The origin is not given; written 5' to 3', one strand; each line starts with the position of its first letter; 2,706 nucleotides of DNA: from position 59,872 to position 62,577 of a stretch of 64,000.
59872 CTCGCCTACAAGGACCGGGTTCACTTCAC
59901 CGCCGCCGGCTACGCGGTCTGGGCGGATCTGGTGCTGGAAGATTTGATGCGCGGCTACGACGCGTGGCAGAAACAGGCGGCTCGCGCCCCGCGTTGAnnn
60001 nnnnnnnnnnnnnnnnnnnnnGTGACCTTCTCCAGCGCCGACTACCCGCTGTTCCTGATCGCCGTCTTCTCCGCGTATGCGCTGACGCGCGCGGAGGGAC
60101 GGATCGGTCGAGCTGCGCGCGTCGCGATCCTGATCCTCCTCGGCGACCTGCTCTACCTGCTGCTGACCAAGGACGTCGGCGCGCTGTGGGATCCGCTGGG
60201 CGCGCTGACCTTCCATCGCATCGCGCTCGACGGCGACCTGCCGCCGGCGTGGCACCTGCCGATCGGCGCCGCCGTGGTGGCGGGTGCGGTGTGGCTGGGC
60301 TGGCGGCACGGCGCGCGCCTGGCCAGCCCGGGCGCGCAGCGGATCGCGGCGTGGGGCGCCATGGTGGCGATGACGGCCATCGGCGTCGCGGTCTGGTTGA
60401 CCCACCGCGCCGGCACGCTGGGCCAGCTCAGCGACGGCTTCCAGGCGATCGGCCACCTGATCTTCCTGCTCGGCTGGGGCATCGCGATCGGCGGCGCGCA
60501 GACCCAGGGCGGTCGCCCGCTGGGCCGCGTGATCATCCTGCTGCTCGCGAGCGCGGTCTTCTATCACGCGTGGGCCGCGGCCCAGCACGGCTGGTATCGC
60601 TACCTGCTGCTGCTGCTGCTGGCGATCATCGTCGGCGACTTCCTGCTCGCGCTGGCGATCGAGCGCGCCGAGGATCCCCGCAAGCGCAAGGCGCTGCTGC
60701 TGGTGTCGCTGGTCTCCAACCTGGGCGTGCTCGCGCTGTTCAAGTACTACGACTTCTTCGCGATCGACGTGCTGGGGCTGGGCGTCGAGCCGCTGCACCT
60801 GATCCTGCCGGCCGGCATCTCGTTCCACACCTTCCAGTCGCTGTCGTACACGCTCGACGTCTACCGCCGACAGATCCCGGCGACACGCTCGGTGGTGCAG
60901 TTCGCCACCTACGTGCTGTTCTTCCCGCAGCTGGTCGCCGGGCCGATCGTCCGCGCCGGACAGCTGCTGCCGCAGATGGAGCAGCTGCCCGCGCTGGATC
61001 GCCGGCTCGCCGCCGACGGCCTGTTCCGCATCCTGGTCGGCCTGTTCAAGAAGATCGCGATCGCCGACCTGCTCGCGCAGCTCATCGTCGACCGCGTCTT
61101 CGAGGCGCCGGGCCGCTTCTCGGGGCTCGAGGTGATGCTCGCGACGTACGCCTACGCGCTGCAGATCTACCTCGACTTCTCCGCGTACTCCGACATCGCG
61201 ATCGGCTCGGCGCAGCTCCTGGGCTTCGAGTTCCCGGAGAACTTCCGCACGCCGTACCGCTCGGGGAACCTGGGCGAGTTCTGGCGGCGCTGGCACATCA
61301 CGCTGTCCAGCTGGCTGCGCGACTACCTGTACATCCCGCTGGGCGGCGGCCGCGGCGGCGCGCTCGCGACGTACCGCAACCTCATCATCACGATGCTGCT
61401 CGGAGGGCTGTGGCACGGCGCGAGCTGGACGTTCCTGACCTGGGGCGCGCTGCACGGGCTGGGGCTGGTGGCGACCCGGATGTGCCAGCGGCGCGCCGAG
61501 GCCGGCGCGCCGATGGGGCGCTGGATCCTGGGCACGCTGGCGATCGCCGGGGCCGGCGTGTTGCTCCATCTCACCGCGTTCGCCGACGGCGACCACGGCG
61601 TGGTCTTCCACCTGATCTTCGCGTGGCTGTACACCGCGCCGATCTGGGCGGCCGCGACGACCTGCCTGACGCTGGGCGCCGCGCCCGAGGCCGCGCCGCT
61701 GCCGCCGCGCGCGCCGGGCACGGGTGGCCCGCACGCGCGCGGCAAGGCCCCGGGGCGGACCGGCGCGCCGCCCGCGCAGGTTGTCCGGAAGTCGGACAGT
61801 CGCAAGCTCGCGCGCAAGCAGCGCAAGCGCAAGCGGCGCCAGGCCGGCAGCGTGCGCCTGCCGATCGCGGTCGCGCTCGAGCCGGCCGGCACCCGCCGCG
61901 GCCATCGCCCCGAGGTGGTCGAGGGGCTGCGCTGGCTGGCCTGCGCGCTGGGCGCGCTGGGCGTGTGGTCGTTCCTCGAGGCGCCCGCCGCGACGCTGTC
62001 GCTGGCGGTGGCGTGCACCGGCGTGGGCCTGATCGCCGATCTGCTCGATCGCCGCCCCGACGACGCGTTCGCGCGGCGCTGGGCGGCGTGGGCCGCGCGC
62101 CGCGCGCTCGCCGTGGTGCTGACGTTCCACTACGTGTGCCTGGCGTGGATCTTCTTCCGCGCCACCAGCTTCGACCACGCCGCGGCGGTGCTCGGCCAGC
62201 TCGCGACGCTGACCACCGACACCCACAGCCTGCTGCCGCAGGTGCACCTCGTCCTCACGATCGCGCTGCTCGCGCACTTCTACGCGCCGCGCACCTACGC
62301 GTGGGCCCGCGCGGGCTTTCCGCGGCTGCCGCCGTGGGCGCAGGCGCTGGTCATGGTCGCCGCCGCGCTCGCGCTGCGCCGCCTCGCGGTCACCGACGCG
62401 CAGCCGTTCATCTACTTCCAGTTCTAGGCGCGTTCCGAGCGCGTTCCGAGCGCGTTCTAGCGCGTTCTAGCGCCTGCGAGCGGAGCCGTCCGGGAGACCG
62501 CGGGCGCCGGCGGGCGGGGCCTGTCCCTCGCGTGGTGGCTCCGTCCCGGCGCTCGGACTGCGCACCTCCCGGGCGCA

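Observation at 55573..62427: Four-gene exopolymer O-acetylation module: LIP-type lipase lipoprotein, two SGNH/GDSL proteins and an MBOAT with an extra C-terminal membrane domain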

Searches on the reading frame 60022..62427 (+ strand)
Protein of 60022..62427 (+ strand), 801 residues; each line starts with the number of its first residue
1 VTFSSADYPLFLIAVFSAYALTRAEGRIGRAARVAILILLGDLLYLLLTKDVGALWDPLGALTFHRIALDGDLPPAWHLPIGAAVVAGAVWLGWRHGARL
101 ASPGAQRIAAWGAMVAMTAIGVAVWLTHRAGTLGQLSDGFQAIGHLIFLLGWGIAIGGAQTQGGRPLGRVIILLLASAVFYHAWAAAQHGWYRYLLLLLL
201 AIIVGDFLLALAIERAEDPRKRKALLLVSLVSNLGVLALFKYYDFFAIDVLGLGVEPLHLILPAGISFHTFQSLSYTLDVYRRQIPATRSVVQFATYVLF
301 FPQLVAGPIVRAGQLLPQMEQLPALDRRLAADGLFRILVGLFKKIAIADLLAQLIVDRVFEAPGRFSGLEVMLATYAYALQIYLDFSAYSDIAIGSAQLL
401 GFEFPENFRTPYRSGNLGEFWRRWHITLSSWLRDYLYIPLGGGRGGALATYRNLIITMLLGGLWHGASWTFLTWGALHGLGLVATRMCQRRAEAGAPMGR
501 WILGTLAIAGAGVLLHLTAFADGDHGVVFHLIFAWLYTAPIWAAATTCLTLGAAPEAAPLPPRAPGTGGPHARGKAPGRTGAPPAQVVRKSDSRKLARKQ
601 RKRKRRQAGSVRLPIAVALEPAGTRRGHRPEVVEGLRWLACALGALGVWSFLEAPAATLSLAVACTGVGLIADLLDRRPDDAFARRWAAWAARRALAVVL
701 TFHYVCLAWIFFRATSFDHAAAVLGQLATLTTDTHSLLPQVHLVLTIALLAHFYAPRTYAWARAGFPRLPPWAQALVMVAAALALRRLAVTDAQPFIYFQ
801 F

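Call 6: search_protein_families(library=pfam, proteins=[window:60022-62427:+], max_evalue=0.1)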
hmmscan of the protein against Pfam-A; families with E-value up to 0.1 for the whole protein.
window:60022-62427:+ (801 aa): 1 family
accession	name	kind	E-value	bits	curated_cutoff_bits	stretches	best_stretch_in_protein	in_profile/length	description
PF03062.24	MBOAT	-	1.6e-33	116.8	27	1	286-491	76-300/337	MBOAT, membrane-bound O-acyltransferase family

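Call 7: search_protein_families(library=ncbifam, proteins=[window:60022-62427:+], max_evalue=0.1)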
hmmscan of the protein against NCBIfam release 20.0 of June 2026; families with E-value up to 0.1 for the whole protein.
window:60022-62427:+ (801 aa): 1 family
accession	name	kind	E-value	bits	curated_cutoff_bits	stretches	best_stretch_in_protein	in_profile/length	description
TIGR04091.1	LTA_dltB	equivalog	3.5e-51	174.6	375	1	191-491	50-344/380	D-alanyl-lipoteichoic acid biosynthesis protein DltB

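Call 12: search_solved_structures(query=window:60022-62427:+, max_evalue=1)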
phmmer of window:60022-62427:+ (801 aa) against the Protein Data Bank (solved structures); distinct sequences matched with E-value up to 1: 5.
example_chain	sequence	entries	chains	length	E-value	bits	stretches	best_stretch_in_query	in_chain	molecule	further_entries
6bug_C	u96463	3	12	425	6.9e-28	100.8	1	260-488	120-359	D-alanyl transfer protein DltB | Integral membrane protein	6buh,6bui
8jem_A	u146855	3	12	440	7.6e-28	100.7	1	260-488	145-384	Teichoic acid D-alanyltransferase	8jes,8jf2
7mhy_A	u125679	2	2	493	6.1e-09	38.2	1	267-493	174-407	Protein-cysteine N-palmitoyltransferase HHAT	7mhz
7q1u_A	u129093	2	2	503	9.8e-09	37.5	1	271-493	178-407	Protein-cysteine N-palmitoyltransferase HHAT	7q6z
7urf_A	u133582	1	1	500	1.6e-07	33.5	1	267-493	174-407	Protein-cysteine N-palmitoyltransferase HHAT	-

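Call 13: find_homologous_proteins(query=window:60022-62427:+, max_evalue=1e-10)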
Query window:60022-62427:+ (801 aa): 8000 proteins with E <= 1e-10 among 8000 candidates; the best 120 are listed.
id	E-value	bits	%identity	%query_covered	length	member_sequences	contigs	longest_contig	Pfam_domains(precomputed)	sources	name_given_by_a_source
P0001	0.0e+0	1775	100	100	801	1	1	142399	PF03062.25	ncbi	-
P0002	0.0e+0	1438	79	100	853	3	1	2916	PF03062.25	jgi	jgi:D-alanyl-lipoteichoic acid acyltransferase DltB (MBOAT superfamily)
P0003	0.0e+0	1097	65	100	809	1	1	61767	PF03062.25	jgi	-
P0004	0.0e+0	1076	66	100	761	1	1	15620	PF03062.25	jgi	-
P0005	0.0e+0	1050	63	100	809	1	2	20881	PF03062.25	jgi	jgi:alginate O-acetyltransferase complex protein AlgI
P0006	0.0e+0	1044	73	83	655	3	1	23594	PF03062.25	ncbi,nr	ncbi:MAG: MBOAT family protein [Kofleriaceae bacterium]|nr:MBOAT family protein [Kofleriaceae bacter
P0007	1.6e-275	935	59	96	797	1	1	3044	PF03062.25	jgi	jgi:D-alanyl-lipoteichoic acid acyltransferase DltB (MBOAT superfamily)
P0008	5.0e-237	808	62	70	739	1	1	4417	PF03062.25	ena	-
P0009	4.1e-234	798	61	70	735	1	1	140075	PF03062.25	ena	-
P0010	2.2e-233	796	54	100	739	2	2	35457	PF03062.25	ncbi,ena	-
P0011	7.2e-228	777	52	100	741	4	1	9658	PF03062.25,PF13813.12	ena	-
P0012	7.9e-228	777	59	70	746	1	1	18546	PF03062.25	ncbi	-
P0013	5.3e-227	774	58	71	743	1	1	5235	PF03062.25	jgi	jgi:D-alanyl-lipoteichoic acid acyltransferase DltB (MBOAT superfamily)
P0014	6.4e-227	774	54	100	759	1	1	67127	PF03062.25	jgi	jgi:D-alanyl-lipoteichoic acid acyltransferase DltB (MBOAT superfamily)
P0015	5.7e-225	768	59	70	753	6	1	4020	PF03062.25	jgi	jgi:D-alanyl-lipoteichoic acid acyltransferase DltB (MBOAT superfamily)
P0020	3.4e-223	762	59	70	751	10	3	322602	PF03062.25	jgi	jgi:D-alanyl-lipoteichoic acid acyltransferase DltB (MBOAT superfamily)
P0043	5.3e-219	748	48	100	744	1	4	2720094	PF03062.25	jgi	jgi:D-alanyl-lipoteichoic acid acyltransferase DltB (MBOAT superfamily)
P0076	2.0e-215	736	49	100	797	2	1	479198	PF03062.25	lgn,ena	-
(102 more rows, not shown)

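Call 15: find_encoding_contigs(protein=P0001, flank=10000, max_places=3)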
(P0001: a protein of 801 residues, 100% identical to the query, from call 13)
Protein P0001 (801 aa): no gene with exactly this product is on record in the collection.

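Call 16: find_encoding_contigs(protein=P0043, flank=10000, max_places=3)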
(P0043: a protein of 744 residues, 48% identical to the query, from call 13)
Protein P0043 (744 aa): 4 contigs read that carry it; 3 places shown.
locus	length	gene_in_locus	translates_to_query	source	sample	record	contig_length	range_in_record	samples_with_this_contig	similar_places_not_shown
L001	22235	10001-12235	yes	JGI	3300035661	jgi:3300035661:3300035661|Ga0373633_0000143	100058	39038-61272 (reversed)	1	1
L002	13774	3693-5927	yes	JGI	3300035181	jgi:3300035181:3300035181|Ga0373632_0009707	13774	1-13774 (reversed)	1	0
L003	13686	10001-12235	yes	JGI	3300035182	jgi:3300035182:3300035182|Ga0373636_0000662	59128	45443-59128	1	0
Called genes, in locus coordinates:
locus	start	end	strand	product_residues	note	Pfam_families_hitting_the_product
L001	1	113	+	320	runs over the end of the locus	PF07719:TPR_2 (faint)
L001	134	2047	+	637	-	PF02369:Big_1, PF17789:MG4 (faint), PF18565:Glyco_hydro2_C5 (faint), PF26198:Ig_SMCHD1_6th (faint), PF09134:Invasin_D3, PF02369:Big_1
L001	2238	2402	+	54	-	-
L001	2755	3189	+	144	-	PF12779:WXXGXW (weak)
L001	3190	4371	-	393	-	PF23981:DUF7305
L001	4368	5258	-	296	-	-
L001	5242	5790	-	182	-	PF07638:Sigma70_ECF (faint), PF04542:Sigma70_r2, PF08281:Sigma70_r4_2, PF04545:Sigma70_r4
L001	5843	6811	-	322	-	-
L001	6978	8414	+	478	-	PF13472:Lipase_GDSL_2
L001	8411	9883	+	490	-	PF00657:Lipase_GDSL, PF13472:Lipase_GDSL_2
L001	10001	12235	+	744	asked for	PF03062:MBOAT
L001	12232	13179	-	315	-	PF06725:3D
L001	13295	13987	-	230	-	-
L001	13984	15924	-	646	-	PF00069:Pkinase, PF07714:PK_Tyr_Ser-Thr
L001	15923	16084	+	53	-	-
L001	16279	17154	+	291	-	PF13646:HEAT_2 (faint), PF02810:SEC-C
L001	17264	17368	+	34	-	-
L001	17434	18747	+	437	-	-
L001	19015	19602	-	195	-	PF25019:LRR_R13L1-DRL21 (faint), PF24758:LRR_At5g56370 (faint), PF23211:LRR_LRWD1 (faint), PF23598:LRR_14, PF12799:LRR_4 (faint), PF00560:LRR_1 (faint), PF13855:LRR_8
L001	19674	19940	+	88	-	-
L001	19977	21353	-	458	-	PF00144:Beta-lactamase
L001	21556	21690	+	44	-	-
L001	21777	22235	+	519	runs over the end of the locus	PF00884:Sulfatase, PF16347:SGSH_C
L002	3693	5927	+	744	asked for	PF03062:MBOAT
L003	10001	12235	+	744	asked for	PF03062:MBOAT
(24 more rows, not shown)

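Call 18: find_encoding_contigs(protein=P0076, flank=8000, max_places=2)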
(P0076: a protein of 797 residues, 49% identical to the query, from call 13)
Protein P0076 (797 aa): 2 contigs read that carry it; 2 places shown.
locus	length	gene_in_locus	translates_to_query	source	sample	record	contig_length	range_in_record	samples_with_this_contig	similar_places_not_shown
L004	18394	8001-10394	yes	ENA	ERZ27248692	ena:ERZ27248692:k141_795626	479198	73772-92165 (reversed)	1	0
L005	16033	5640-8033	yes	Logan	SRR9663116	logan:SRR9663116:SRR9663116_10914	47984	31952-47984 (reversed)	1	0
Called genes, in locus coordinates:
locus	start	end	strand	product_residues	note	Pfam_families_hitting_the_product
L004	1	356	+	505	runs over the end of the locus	PF01656:CbiA, PF06564:CBP_BcsQ (faint), PF10609:ParA, PF13614:AAA_31, PF12844:HTH_19 (weak), PF13413:HTH_25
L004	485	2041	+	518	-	PF00932:LTD (faint), PF13091:PLDc_2, PF00614:PLDc (faint), PF13091:PLDc_2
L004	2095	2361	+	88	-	-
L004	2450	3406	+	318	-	PF01479:S4, PF00849:PseudoU_synth_2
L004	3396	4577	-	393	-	-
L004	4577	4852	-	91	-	-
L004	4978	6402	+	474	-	PF00657:Lipase_GDSL (faint), PF13472:Lipase_GDSL_2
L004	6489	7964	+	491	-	PF00657:Lipase_GDSL (faint), PF13472:Lipase_GDSL_2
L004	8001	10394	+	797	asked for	PF03062:MBOAT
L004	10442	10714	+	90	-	-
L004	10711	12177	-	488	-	PF00069:Pkinase, PF03109:ABC1 (faint), PF07714:PK_Tyr_Ser-Thr, PF01636:APH (faint), PF17667:Pkinase_fungal (weak), PF13414:TPR_11 (faint)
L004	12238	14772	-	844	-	PF13205:Big_5 (faint)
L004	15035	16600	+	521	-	PF00069:Pkinase, PF07714:PK_Tyr_Ser-Thr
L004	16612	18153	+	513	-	PF00069:Pkinase, PF07714:PK_Tyr_Ser-Thr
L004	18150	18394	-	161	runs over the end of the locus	PF01323:DSBA, PF13462:Thioredoxin_4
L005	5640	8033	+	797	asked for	PF03062:MBOAT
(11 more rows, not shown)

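Call 19: find_encoding_contigs(protein=P0020, flank=8000, max_places=2)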
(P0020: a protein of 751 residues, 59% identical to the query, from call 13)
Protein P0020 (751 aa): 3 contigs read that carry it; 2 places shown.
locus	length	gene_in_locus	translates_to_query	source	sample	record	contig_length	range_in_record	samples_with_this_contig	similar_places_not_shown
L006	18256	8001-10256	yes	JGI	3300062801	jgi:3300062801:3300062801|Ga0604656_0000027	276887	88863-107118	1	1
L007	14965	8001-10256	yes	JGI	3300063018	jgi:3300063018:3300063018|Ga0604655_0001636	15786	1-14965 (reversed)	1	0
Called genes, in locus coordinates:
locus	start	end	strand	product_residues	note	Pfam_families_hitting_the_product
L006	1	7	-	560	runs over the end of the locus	PF00498:FHA, PF00158:Sigma54_activat, PF14532:Sigma54_activ_2, PF25601:AAA_lid_14, PF02954:HTH_8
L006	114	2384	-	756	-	PF17152:CHASE8, PF00672:HAMP (weak), PF00989:PAS, PF08448:PAS_4, PF00512:HisKA, PF02518:HATPase_c, PF00072:Response_reg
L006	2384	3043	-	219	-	PF13689:DUF4154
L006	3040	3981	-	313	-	PF00072:Response_reg, PF00990:GGDEF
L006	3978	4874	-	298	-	PF00158:Sigma54_activat, PF14532:Sigma54_activ_2, PF25601:AAA_lid_14, PF02954:HTH_8 (faint)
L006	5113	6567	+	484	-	PF13472:Lipase_GDSL_2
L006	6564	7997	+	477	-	PF13472:Lipase_GDSL_2, PF00657:Lipase_GDSL (weak)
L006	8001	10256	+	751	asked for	PF03062:MBOAT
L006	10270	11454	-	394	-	PF06725:3D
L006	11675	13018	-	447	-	PF19290:PmbA_TldD_2nd (weak), PF19289:PmbA_TldD_3rd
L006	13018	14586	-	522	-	PF01523:PmbA_TldD_1st, PF19290:PmbA_TldD_2nd, PF19289:PmbA_TldD_3rd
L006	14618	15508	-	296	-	PF13480:Acetyltransf_6 (weak)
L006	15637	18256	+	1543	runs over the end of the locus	PF00069:Pkinase, PF07714:PK_Tyr_Ser-Thr, PF01839:FG-GAP (faint), PF13517:FG-GAP_3 (weak)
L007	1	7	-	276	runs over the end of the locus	?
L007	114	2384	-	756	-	PF17152:CHASE8, PF00672:HAMP (weak), PF00989:PAS, PF08448:PAS_4, PF00512:HisKA, PF02518:HATPase_c, PF00072:Response_reg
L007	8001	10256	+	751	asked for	PF03062:MBOAT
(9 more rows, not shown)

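Call 20: find_encoding_contigs(protein=P0003, flank=8000, max_places=2)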
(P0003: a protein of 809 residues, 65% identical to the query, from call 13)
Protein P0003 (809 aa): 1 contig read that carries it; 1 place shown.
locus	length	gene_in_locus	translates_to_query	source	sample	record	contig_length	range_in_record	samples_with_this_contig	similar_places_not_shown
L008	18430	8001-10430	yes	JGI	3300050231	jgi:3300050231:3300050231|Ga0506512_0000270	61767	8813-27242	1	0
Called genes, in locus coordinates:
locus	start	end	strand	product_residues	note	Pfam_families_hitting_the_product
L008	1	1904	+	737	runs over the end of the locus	-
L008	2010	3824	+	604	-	PF03169:OPT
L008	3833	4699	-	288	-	-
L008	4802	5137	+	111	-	-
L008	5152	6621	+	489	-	-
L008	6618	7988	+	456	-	PF00657:Lipase_GDSL (faint), PF13472:Lipase_GDSL_2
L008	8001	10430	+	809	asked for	PF03062:MBOAT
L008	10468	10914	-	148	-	PF21352:Zn_ribbon_Thio2, PF00085:Thioredoxin, PF13098:Thioredoxin_2 (weak)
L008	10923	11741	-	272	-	PF06725:3D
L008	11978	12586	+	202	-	PF03483:B3_4 (weak)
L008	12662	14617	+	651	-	-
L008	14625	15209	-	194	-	-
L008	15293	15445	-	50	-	-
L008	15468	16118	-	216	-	-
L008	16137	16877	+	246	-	PF00440:TetR_N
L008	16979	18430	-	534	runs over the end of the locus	PF07690:MFS_1, PF00854:PTR2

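Call 54: predict_structure(alignment_id=A2)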
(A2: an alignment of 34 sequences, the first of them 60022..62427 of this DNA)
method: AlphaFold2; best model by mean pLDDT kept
length: 801 residues; sequences in the alignment: 34
mean_pLDDT: 79.5   pTM: 0.79
mean pLDDT of the five models: 79.5, 78.9, 78.6, 77.2, 76.0
residues with pLDDT >= 90: 203; 70-90: 427; 50-70: 104; < 50: 67
segments of 3 or more residues with pLDDT < 50: 1-4, 408-412, 426-430, 568-588, 606-626, 794-801
pLDDT, mean of each block of 10 residues (from residue 1): 47 62 70 88 86 93 86 92 97 95 93 92 92 89 93 93 88 85 75 80 94 97 95 87 88 85 70 87 92 88 54 82 80 85 83 87 90 89 79 80 61 56 54 60 70 85 82 87 87 90 94 92 78 87 91 79 57 41 47 73 51 33 50 89 87 77 88 79 88 87 84 87 89 75 80 66 85 84 78 49 47
secondary structure, 60 per line:
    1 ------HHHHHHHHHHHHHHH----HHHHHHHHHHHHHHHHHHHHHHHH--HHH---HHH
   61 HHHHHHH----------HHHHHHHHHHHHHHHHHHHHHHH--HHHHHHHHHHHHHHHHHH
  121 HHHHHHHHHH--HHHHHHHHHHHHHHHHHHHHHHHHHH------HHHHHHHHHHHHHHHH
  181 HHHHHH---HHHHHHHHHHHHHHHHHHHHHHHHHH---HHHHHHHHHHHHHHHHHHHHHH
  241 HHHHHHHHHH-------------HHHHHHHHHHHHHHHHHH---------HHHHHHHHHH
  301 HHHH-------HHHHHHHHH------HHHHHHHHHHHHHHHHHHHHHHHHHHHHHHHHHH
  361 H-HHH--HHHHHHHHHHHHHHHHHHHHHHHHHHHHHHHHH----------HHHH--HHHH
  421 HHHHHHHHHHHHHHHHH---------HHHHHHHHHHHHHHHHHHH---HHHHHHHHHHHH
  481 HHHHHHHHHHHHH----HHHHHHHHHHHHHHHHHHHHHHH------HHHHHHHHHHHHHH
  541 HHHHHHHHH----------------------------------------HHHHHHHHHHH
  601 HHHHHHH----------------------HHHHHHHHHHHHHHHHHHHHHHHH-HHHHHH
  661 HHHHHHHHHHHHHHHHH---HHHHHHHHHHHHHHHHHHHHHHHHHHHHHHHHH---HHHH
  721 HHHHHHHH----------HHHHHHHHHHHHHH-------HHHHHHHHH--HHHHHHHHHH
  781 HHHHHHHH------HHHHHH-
elements in order (helices of 4 or more, strands of 3 or more residues): H7-21 H26-49 H58-67 H78-100 H103-130 H133-158 H165-186 H190-215 H219-250 H264-281 H291-304 H312-320 H327-361 H368-400 H411-414 H417-437 H447-465 H469-493 H498-520 H527-549 H590-607 H630-653 H655-677 H681-713 H717-728 H739-752 H760-768 H771-788 H795-800

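Call 59: fold_search(model_id=the predicted structure, library=pdb)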
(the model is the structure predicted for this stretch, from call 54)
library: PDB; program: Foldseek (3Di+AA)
matches with E <= 10: 102; with E <= 0.001: 6
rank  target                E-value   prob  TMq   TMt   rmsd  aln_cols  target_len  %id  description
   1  6bug_C                1.6e-07  1.00  0.34  0.61   9.2       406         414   21  Crystal structure of a membrane protein, crystal form I (released 2018-10-10)
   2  8jem_B                7.8e-07  1.00  0.33  0.58  10.3       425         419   19  DltB tetramer in complex with inhibitor m-AMSA (released 2024-05-15)
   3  8jem_A                2.1e-06  1.00  0.35  0.62   9.8       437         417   21  DltB tetramer in complex with inhibitor m-AMSA (released 2024-05-15)
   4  7q6z_A                4.4e-05  1.00  0.31  0.48  20.4       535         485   16  Structure of Hedgehog acyltransferase (HHAT) in complex with megabody 177 bound to IMP-1575 (released 2022-01-26)
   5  7mhy_A                4.0e-04  1.00  0.33  0.51  20.0       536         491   16  Human Hedgehog acyltransferase (HHAT) in complex with palmitoyl-CoA and two Fab antibody fragments (released 2021-06-16)
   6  7urf_A                7.9e-04  1.00  0.32  0.50  20.4       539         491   17  Human HHAT H379C in complex with SHH N-terminal peptide (released 2022-07-20)
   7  9oo8                  9.6e-03  1.00  0.27  0.46  13.9       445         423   15  Apo Human PORCN (released 2025-12-10)
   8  7ura_A                2.4e-02  1.00  0.26  0.43  14.0       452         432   14  Human PORCN in complex with Palmitoleoyl-CoA (released 2022-07-20)
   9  9oo7                  3.3e-02  1.00  0.31  0.53  13.5       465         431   14  Human PORCN bound to inhibitor ETC159 (released 2025-12-10)
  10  9oo6                  4.5e-02  1.00  0.27  0.44  12.9       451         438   16  Human PORCN bound to inhibitor C59 (released 2025-12-10)
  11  6vp0_C                2.2e-01  0.90  0.23  0.40  17.2       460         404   14  Human Diacylglycerol Acyltransferase 1 in complex with oleoyl-CoA (released 2020-05-13)
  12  9g8k_A                3.1e-01  0.13  0.12  0.13  30.8       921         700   11  Structure of K+-dependent Na+-PPase from Thermotoga maritima in complex with Ca2+ and Etidronate (released 2025-06-04)
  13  8b21_B                3.7e-01  0.09  0.10  0.11  29.8       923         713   12  Time-resolved structure of K+-dependent Na+-PPase from Thermotoga maritima 0-60-seconds post reaction initiation with  (released 2024-01-17)
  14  8b24_A                4.5e-01  0.08  0.10  0.11  31.0       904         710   12  Time-resolved structure of K+-dependent Na+-PPase from Thermotoga maritima 3600-seconds post reaction initiation with  (released 2024-01-17)
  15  6vz1_A                5.2e-01  0.35  0.15  0.24  24.4       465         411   14  Cryo-EM structure of human diacylglycerol O-acyltransferase 1 complexed with acyl-CoA substrate (released 2020-05-13)
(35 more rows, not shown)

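Call 74: list_cluster_members(proteins=[P0001, P0121, P0122])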
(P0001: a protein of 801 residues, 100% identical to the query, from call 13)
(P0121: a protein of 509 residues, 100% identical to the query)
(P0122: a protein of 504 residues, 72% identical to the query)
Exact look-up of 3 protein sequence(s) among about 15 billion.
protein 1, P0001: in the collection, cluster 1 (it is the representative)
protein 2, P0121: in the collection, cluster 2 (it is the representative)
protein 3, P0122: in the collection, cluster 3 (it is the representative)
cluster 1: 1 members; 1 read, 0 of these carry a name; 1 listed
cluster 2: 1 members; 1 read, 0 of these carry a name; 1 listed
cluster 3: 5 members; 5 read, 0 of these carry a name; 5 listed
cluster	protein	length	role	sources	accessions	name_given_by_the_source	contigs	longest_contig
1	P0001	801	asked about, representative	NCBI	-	-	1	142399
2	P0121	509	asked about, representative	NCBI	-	-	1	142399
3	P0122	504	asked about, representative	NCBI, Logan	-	-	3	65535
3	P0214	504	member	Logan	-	-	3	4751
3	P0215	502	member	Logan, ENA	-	-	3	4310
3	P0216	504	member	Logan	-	-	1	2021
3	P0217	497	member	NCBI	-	-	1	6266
